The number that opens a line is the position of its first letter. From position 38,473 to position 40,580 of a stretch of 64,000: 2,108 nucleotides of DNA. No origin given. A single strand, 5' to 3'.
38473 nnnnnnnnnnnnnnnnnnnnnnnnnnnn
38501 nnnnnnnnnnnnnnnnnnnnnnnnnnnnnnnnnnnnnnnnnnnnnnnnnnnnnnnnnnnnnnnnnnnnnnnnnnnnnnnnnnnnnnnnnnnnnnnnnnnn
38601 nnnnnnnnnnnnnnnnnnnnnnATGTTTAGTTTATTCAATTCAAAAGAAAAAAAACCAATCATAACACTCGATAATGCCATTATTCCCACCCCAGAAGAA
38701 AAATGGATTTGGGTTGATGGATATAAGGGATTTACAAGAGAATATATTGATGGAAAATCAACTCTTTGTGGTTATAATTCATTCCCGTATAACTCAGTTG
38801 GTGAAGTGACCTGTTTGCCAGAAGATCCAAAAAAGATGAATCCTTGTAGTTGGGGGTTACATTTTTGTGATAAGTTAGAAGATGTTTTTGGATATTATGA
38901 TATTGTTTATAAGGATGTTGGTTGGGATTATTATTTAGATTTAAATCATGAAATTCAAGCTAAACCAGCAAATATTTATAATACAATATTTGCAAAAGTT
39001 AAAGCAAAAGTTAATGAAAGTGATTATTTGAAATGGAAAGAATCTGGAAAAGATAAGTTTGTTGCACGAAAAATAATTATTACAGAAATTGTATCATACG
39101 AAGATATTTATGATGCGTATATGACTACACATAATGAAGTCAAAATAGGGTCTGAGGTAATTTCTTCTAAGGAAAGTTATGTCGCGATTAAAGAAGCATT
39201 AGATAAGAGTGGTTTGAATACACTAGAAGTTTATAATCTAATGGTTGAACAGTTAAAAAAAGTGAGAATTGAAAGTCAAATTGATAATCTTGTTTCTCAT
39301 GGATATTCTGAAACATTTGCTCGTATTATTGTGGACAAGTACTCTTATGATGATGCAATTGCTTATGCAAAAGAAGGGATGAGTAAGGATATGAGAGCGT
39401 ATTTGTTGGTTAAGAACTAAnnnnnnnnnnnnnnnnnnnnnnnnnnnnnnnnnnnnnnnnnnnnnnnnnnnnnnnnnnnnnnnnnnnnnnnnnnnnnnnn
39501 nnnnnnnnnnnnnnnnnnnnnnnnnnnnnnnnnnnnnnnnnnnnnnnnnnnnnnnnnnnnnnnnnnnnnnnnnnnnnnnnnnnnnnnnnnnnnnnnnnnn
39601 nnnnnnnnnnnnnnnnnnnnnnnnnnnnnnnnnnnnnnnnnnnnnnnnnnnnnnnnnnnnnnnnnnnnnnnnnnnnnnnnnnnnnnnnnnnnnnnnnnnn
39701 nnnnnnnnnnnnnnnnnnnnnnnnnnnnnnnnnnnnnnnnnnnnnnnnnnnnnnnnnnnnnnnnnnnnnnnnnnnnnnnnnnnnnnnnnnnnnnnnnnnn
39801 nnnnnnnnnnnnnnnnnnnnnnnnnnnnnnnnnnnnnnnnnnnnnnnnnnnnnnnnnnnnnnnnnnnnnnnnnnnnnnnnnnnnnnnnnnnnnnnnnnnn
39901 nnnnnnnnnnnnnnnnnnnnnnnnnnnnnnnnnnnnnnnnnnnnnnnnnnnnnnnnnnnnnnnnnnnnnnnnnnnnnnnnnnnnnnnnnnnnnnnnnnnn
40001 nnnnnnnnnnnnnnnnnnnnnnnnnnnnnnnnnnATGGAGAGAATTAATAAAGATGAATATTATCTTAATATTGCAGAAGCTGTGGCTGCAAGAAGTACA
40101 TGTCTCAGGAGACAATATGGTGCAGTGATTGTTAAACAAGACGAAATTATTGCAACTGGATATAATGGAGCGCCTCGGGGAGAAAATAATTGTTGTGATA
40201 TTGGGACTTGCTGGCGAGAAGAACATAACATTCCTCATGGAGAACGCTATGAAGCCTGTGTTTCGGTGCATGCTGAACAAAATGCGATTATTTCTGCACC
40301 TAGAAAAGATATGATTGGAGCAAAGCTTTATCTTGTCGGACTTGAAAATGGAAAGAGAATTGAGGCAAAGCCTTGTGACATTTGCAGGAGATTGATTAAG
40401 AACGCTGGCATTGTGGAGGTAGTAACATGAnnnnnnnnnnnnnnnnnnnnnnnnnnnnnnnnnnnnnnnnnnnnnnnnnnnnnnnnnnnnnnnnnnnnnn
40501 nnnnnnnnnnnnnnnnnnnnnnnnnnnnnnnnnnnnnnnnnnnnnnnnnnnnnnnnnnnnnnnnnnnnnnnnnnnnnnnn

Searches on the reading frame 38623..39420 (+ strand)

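Call 50: search_protein_families(library=pfam, proteins=[window:38623-39420:+], max_evalue=0.001)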
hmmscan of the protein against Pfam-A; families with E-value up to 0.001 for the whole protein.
window:38623-39420:+ (265 aa): 1 family
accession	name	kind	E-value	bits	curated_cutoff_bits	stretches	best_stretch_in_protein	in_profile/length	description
PF24703.2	DUF7666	-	3.1e-06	28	27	1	33-95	3-53/95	Domain of unknown function (DUF7666)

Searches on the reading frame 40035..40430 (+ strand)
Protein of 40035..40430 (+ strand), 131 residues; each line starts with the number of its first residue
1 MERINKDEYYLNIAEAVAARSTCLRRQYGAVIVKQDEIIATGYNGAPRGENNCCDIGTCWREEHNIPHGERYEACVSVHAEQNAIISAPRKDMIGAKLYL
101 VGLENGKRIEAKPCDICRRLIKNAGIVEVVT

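Call 50: search_protein_families(library=pfam, proteins=[window:40035-40430:+], max_evalue=0.001)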
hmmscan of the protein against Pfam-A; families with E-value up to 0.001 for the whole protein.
window:40035-40430:+ (131 aa): 2 families
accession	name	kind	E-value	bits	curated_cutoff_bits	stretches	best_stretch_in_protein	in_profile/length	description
PF00383.29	dCMP_cyt_deam_1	-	1.6e-18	66.9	25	1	5-130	2-99/102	Cytidine and deoxycytidylate deaminase zinc-binding region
PF14437.12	MafB19-deam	-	8.2e-09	35.9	27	1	5-130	2-98/142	MafB19-like deaminase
